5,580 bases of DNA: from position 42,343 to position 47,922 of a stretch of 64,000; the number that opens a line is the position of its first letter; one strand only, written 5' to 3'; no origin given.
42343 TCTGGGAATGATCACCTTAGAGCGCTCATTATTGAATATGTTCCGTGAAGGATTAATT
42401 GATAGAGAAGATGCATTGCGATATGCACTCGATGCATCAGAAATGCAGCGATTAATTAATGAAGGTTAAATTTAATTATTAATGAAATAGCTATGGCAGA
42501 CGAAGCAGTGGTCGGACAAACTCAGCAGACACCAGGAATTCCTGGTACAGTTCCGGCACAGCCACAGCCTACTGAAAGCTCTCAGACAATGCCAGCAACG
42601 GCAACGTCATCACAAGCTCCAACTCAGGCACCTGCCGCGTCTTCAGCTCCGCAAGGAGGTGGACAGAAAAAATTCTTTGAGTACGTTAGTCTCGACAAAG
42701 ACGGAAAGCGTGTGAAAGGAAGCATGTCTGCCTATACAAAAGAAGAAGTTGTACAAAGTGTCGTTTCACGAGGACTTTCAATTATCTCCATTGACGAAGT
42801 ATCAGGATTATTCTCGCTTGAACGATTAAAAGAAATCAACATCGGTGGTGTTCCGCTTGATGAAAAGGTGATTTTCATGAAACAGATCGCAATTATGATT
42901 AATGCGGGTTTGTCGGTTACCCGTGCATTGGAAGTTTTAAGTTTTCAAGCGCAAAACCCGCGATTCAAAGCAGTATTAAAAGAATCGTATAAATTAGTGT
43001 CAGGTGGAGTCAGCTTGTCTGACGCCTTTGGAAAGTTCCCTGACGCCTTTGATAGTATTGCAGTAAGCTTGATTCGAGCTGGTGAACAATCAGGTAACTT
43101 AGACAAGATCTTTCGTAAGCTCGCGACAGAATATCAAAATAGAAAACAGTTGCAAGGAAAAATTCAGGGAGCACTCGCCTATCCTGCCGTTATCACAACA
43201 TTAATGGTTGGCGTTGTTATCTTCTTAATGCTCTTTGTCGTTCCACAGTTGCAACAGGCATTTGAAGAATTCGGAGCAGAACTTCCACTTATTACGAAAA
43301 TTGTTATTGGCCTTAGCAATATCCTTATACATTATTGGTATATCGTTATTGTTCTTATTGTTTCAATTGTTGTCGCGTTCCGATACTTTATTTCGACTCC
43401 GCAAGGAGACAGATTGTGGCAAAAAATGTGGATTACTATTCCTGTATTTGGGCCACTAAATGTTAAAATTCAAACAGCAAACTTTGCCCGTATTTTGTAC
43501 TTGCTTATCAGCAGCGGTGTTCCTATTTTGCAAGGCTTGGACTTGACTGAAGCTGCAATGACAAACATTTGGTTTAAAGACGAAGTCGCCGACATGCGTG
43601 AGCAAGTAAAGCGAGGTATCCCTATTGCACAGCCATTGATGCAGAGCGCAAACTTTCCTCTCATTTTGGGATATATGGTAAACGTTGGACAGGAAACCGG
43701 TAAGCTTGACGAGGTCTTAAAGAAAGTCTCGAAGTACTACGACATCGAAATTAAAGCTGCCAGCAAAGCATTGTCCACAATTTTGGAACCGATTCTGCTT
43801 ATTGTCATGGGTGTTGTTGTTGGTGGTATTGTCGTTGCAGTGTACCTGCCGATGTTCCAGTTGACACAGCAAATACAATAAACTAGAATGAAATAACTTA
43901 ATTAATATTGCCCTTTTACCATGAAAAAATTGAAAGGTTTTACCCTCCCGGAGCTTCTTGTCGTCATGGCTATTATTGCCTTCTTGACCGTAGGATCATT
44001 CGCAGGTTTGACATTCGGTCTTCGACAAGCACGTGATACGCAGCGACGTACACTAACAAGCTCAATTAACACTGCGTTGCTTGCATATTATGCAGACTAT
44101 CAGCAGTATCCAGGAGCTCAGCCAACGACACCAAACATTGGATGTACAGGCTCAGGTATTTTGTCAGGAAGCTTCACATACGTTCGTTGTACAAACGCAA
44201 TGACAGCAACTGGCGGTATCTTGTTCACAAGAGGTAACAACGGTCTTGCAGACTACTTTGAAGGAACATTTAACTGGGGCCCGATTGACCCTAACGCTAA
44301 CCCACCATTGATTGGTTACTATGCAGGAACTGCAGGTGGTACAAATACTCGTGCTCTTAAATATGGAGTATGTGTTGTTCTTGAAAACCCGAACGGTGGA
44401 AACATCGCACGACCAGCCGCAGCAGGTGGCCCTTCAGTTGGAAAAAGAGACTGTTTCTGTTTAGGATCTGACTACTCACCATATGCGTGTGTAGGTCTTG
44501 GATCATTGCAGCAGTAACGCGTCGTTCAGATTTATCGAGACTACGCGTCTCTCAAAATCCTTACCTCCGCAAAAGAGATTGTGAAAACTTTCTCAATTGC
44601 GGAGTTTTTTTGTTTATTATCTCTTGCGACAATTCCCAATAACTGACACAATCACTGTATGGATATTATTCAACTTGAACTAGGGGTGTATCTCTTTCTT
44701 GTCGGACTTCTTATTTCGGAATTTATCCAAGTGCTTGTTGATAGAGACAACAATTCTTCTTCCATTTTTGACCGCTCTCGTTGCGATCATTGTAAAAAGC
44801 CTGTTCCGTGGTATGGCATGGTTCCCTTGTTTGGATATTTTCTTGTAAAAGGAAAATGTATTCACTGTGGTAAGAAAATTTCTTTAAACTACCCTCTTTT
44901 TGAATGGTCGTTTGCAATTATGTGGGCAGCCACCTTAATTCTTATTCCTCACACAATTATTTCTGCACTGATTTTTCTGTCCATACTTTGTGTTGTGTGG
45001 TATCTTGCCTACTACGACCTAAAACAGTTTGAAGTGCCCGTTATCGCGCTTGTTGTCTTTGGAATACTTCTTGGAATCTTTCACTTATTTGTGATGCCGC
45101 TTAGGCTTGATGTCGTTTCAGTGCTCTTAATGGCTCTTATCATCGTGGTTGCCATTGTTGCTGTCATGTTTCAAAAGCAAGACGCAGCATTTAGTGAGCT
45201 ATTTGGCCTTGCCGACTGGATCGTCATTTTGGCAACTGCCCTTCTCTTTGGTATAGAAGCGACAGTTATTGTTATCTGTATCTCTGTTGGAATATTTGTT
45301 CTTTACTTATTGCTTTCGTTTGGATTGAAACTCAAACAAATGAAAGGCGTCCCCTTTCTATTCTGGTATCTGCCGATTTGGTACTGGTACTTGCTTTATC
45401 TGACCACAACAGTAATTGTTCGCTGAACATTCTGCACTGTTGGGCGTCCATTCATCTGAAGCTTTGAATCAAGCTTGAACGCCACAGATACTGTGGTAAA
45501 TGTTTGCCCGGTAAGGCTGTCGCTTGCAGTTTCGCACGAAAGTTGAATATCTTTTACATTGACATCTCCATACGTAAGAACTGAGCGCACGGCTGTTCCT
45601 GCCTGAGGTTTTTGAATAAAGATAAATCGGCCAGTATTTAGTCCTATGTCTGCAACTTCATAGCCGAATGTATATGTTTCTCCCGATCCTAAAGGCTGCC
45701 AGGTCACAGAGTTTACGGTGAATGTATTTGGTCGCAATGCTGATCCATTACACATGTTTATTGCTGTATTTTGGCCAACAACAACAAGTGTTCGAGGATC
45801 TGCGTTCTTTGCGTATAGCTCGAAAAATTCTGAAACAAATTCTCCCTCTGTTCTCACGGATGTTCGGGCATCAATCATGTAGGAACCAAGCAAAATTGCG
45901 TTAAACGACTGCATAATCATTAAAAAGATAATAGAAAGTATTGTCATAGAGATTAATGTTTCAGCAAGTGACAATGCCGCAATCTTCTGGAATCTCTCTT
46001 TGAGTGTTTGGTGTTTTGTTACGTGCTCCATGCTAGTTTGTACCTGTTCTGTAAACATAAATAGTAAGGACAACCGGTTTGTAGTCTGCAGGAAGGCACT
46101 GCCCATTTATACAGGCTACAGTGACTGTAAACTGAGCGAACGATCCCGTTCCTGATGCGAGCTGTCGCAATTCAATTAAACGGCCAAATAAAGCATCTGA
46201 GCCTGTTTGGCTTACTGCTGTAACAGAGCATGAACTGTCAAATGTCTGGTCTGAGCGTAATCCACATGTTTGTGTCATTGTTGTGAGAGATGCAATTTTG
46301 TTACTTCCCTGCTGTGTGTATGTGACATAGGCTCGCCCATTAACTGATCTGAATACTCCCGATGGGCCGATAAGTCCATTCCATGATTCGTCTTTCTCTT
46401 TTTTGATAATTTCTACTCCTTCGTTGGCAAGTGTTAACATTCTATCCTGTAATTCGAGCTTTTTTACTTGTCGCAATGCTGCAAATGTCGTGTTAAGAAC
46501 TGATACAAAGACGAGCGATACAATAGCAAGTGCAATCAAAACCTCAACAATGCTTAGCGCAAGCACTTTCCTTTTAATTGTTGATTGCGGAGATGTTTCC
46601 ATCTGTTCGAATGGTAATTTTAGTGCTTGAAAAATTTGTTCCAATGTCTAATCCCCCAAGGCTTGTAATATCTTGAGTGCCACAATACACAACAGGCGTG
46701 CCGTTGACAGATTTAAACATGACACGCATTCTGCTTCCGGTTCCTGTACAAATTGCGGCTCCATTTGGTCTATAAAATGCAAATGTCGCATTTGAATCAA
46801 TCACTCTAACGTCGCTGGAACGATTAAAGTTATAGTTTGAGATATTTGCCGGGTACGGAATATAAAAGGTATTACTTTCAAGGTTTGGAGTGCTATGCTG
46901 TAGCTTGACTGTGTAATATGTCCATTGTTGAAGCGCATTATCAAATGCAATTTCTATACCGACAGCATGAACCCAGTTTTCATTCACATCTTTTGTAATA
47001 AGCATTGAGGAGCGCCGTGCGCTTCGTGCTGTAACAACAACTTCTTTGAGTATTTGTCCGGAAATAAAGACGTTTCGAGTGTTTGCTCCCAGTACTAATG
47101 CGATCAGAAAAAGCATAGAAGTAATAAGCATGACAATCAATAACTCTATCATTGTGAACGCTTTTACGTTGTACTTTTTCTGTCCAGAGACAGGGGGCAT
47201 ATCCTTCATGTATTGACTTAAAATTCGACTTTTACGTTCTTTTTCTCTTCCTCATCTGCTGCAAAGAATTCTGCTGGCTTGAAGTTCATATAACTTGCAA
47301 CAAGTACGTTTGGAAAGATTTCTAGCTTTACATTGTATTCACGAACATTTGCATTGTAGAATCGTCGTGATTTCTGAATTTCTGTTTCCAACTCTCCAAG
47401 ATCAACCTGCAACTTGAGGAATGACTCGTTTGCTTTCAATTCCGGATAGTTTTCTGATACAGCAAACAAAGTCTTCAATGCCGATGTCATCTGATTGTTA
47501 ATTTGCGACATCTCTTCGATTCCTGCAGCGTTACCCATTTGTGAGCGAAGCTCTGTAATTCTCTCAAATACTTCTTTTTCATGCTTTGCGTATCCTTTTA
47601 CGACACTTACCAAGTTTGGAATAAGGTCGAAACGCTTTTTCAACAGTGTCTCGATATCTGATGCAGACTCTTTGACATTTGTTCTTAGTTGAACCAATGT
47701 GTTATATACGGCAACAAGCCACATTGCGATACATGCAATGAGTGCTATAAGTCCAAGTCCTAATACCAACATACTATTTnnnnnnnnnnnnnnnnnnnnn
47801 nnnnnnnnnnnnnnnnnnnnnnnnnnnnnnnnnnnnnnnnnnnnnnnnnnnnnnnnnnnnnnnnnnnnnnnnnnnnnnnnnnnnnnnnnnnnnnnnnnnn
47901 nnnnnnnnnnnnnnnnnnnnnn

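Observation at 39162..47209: Secretin-less type IV pilus module with disordered Pro-rich N-terminal extensions on PilT and PilC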

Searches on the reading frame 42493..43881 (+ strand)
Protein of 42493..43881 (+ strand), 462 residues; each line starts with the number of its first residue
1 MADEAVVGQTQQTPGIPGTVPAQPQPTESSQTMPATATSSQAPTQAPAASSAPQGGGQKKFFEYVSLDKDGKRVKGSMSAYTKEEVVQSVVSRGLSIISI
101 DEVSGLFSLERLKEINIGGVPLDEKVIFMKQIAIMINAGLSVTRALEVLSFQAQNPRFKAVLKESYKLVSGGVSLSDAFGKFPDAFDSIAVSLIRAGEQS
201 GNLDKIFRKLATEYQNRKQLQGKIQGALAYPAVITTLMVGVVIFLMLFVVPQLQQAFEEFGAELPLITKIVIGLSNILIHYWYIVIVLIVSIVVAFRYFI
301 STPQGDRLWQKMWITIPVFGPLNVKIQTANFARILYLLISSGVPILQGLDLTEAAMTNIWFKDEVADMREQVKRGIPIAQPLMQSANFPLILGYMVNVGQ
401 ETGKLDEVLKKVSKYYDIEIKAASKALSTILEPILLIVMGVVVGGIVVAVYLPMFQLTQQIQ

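Call 3: search_protein_families(library=pfam, proteins=[window:42493-43881:+], max_evalue=0.01)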
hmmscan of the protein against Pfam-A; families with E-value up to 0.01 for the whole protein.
window:42493-43881:+ (462 aa): 1 family
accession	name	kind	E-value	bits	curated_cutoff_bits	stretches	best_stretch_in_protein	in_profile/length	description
PF00482.28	T2SSF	-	1.1e-57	193.9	25.2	2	128-251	1-125/125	Type II secretion system (T2SS), protein F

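Call 4: search_protein_families(library=ncbifam, proteins=[window:42493-43881:+], max_evalue=0.01)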
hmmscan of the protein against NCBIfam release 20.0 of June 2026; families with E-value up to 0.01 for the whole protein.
window:42493-43881:+ (462 aa): 6 families
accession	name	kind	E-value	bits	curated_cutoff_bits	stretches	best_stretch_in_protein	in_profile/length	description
TIGR02120.1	GspF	equivalog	1.4e-105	353.9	424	1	62-461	1-401/401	type II secretion system inner membrane protein GspF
NF052607.1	T4PiliAsmPilCThrm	equivalog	1.7e-92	310.6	700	1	61-460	3-403/406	type IV pilus assembly protein PilC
NF052606.1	T4PiliAsmPilCMyx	equivalog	2.2e-92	310.1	700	1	54-462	14-419/419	type IV pilus assembly protein PilC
NF007861.0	PRK10573.1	equivalog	6.7e-81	272.4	401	1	58-461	3-398/401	protein transport protein HofC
NF047826.1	T3SSXpsF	equivalog_domain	3.1e-64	217.2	650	1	61-461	3-404/405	type II secretion system protein XpsF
NF041012.2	T4P_ComGB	equivalog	8.2e-39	133.9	240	1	125-458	3-331/332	competence type IV pilus assembly protein ComGB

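Call 23: find_homologous_proteins(query=window:42493-43881:+, max_evalue=1e-20)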
Query window:42493-43881:+ (462 aa): 4444 proteins with E <= 1e-20 among 8000 candidates; the best 120 are listed.
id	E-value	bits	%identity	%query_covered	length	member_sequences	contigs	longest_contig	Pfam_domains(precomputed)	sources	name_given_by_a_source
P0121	4.5e-292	986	100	100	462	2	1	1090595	PF00482.29,PF28597.1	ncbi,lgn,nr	ncbi:MAG: type II secretion system F family protein [Candidatus Dojkabacteria bacterium]|nr:MAG: typ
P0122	5.7e-240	814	88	95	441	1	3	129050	PF00482.29,PF28597.1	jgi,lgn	jgi:type IV pilus assembly protein PilC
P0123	9.2e-205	698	78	88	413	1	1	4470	PF00482.29,PF28597.1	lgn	-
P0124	6.9e-193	659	72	88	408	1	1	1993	PF00482.29,PF28597.1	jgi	jgi:type IV pilus assembly protein PilC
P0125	2.0e-192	658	72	88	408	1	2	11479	PF00482.29,PF28597.1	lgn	-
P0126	4.0e-192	657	72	88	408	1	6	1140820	PF00482.29,PF28597.1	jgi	jgi:type IV pilus assembly protein PilC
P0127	2.5e-187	641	71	88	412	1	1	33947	PF00482.29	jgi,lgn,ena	-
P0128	4.3e-184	630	69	89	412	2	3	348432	PF00482.29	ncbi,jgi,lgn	-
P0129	1.6e-182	625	70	88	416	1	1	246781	PF00482.29,PF28597.1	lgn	-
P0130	1.4e-170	586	65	88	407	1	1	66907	PF00482.29,PF28597.1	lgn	-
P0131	2.6e-170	585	65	87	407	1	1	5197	PF00482.29,PF28597.1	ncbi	-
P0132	5.6e-170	584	65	88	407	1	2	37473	PF00482.29,PF28597.1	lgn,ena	-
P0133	5.9e-170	584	65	88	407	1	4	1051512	PF00482.29,PF28597.1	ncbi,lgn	ncbi:MAG: type II secretion system F family protein [Patescibacteria group bacterium]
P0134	5.9e-170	584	65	88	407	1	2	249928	PF00482.29,PF28597.1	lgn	-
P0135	6.2e-170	584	66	87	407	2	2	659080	PF00482.29,PF28597.1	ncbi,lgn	-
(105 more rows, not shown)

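Call 71: predict_structure(alignment_id=A2)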
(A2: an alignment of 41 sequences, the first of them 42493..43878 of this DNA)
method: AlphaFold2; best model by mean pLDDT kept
length: 462 residues; sequences in the alignment: 41
mean_pLDDT: 84.0   pTM: 0.66
mean pLDDT of the five models: 84.0, 83.7, 82.9, 82.8, 82.5
residues with pLDDT >= 90: 239; 70-90: 149; 50-70: 20; < 50: 54
segments of 3 or more residues with pLDDT < 50: 3-5, 7-20, 22-25, 27-33, 35-55
pLDDT, mean of each block of 10 residues (from residue 1): 45 42 45 41 39 57 88 86 88 88 61 59 93 96 97 92 97 97 92 93 94 91 86 89 90 86 84 89 90 94 92 90 94 94 93 92 96 96 95 96 96 94 90 89 88 82 72
secondary structure, 60 per line:
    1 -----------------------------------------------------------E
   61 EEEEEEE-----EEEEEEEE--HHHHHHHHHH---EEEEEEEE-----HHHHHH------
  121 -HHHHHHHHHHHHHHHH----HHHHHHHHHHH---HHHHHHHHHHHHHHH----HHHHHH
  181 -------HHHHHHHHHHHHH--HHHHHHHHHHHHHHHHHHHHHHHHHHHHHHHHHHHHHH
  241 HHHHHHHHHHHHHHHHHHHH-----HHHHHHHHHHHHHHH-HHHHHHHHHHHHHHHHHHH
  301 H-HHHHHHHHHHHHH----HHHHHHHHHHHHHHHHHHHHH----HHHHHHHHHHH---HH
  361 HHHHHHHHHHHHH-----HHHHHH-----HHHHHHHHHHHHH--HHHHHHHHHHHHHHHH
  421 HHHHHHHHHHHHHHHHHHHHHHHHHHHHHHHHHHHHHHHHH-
elements in order: E60-67 E73-80 H83-92 E96-103 H109-114 H122-137 H142-152 H156-170 H175-180 H188-200 H203-260 H266-280 H282-301 H303-315 H320-340 H345-355 H359-373 H379-384 H390-402 H405-461

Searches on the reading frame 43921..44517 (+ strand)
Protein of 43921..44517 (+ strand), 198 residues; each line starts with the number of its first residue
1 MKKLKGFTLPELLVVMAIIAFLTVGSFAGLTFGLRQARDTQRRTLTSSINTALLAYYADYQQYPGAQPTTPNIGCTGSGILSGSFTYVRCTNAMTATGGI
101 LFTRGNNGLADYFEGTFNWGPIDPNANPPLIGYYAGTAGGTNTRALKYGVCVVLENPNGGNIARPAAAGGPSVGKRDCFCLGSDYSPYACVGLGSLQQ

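Call 3: search_protein_families(library=pfam, proteins=[window:43921-44517:+], max_evalue=0.01)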
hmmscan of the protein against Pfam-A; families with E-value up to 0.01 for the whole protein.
window:43921-44517:+ (198 aa): 1 family
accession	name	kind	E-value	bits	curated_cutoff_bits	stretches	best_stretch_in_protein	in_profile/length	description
PF07963.17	N_methyl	-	2.1e-07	30.6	21.2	1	1-26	1-26/27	Prokaryotic N-terminal methylation motif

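Call 4: search_protein_families(library=ncbifam, proteins=[window:43921-44517:+], max_evalue=0.01)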
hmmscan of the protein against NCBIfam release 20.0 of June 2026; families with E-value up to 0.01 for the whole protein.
window:43921-44517:+ (198 aa): 7 families
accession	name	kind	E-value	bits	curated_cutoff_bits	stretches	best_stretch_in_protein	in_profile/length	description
TIGR02532.1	IV_pilin_GFxxxE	domain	9.8e-07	28.4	16.3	1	5-24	2-21/24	prepilin-type N-terminal cleavage/methylation domain-containing protein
TIGR01710.1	typeII_sec_gspG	equivalog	0.00057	19.9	88.85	1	5-67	1-63/134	type II secretion system major pseudopilin GspG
NF041013.1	T4P_ComGE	equivalog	0.0007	19.7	49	1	2-24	1-23/83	competence type IV pilus minor pilin ComGE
TIGR01708.2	typeII_sec_gspH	equivalog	0.0017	18.4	80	1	5-45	2-43/169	type II secretion system minor pseudopilin GspH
NF007862.0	PRK10574.1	equivalog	0.0031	17.7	138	1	1-23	1-23/145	prepilin peptidase-dependent pilin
TIGR01711.1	gspJ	equivalog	0.0053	16.6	64.85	0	5-59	1-56/192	type II secretion system minor pseudopilin GspJ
NF007800.0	PRK10506.1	equivalog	0.0078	16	158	0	1-27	5-31/163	prepilin peptidase-dependent protein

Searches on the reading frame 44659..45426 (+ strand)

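Call 3: search_protein_families(library=pfam, proteins=[window:44659-45426:+], max_evalue=0.01)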
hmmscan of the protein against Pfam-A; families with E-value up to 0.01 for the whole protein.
window:44659-45426:+ (255 aa): 1 family
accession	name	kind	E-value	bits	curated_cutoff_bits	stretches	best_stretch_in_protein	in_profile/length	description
PF06750.18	A24_N_bact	-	1.3e-21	76.9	23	1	14-93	1-81/84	Bacterial Peptidase A24 N-terminal domain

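Call 4: search_protein_families(library=ncbifam, proteins=[window:44659-45426:+], max_evalue=0.01)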
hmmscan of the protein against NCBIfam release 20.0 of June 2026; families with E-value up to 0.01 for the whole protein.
window:44659-45426:+ (255 aa): 0 families

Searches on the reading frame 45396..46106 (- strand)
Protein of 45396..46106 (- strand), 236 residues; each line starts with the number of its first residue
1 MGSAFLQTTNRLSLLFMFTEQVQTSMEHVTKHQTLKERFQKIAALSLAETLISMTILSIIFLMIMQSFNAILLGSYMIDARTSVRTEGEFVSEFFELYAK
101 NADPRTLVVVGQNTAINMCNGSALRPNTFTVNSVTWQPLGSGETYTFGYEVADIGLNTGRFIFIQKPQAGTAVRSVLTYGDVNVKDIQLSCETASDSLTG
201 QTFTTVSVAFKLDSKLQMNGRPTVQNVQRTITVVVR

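Call 3: search_protein_families(library=pfam, proteins=[window:45396-46106:-], max_evalue=0.01)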
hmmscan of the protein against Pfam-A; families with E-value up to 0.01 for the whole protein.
window:45396-46106:- (236 aa): 0 families

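Call 4: search_protein_families(library=ncbifam, proteins=[window:45396-46106:-], max_evalue=0.01)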
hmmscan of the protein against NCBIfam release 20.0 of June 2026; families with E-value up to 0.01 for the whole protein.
window:45396-46106:- (236 aa): 1 family
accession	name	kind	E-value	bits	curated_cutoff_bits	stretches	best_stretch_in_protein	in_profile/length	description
NF041013.1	T4P_ComGE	equivalog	0.0078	16.3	49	0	40-75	1-36/83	competence type IV pilus minor pilin ComGE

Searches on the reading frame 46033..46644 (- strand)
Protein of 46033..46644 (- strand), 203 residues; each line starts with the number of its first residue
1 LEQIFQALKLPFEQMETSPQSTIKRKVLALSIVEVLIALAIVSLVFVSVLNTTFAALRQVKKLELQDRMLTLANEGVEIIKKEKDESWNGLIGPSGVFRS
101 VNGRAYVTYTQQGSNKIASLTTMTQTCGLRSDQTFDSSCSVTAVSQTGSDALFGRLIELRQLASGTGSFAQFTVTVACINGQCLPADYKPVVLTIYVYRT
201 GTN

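Call 3: search_protein_families(library=pfam, proteins=[window:46033-46644:-], max_evalue=0.01)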
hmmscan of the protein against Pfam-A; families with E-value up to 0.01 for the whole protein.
window:46033-46644:- (203 aa): 0 families

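Call 4: search_protein_families(library=ncbifam, proteins=[window:46033-46644:-], max_evalue=0.01)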
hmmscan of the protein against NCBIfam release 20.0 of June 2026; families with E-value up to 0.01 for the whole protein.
window:46033-46644:- (203 aa): 3 families
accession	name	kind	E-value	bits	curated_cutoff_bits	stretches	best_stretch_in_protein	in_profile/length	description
TIGR01707.1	gspI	equivalog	9.4e-05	22.8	44.35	1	31-72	3-42/101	type II secretion system minor pseudopilin GspI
NF041013.1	T4P_ComGE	equivalog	0.00033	20.7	49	1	26-83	2-59/83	competence type IV pilus minor pilin ComGE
NF033872.1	SidA_fam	subfamily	0.0088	14.9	60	0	17-55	78-116/379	T4SS effector SidA family protein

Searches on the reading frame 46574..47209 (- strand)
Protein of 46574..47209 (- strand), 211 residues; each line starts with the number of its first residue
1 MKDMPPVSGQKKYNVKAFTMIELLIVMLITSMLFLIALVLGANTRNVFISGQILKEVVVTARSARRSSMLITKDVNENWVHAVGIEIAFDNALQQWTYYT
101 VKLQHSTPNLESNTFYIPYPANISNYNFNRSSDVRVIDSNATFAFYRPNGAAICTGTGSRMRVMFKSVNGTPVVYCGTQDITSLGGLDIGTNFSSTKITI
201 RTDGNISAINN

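Call 3: search_protein_families(library=pfam, proteins=[window:46574-47209:-], max_evalue=0.01)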
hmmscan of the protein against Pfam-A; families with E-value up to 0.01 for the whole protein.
window:46574-47209:- (211 aa): 1 family
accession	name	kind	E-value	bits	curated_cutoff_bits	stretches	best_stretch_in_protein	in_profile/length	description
PF07963.17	N_methyl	-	5.6e-06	26.1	21.2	1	14-38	3-27/27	Prokaryotic N-terminal methylation motif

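Call 4: search_protein_families(library=ncbifam, proteins=[window:46574-47209:-], max_evalue=0.01)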
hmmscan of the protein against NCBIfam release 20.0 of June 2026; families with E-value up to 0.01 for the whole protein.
window:46574-47209:- (211 aa): 3 families
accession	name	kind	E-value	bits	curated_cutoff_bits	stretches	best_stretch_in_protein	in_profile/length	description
NF040999.1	pilin_ComGC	equivalog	0.0004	20.5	75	1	16-37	2-23/84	competence type IV pilus major pilin ComGC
TIGR02532.1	IV_pilin_GFxxxE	domain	0.00059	19.6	16.3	1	17-38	3-24/24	prepilin-type N-terminal cleavage/methylation domain-containing protein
NF040982.1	ComGD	equivalog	0.0072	16.7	70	1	16-56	2-42/139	competence type IV pilus minor pilin ComGD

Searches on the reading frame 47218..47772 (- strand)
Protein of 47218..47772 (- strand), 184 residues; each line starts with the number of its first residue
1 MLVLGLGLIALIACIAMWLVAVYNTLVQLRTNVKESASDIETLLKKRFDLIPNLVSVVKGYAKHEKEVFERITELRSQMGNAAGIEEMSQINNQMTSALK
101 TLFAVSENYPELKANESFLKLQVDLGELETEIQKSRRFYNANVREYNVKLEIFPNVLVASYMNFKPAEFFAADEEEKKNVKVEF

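Call 3: search_protein_families(library=pfam, proteins=[window:47218-47772:-], max_evalue=0.01)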
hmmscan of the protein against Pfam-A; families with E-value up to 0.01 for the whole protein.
window:47218-47772:- (184 aa): 3 families
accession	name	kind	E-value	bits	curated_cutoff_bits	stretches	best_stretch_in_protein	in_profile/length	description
PF04011.17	LemA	-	7.8e-56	188.5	26.2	1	37-184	2-149/149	LemA family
PF05478.16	Prominin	-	0.0013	17.4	34.3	1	4-143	146-287/799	Prominin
PF06103.16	DUF948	-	0.01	16.5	37.2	0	2-68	4-70/89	Bacterial protein of unknown function (DUF948)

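Call 4: search_protein_families(library=ncbifam, proteins=[window:47218-47772:-], max_evalue=0.01)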
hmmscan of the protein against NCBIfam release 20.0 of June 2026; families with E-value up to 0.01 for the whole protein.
window:47218-47772:- (184 aa): 2 families
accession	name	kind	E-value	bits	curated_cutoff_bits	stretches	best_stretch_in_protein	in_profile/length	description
NF040966.1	MamQ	equivalog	5.1e-26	91.5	250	2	80-178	97-195/221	magnetosome protein MamQ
NF008723.0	PRK11718.1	equivalog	0.007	16.3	139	0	67-133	71-137/161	sigma D regulator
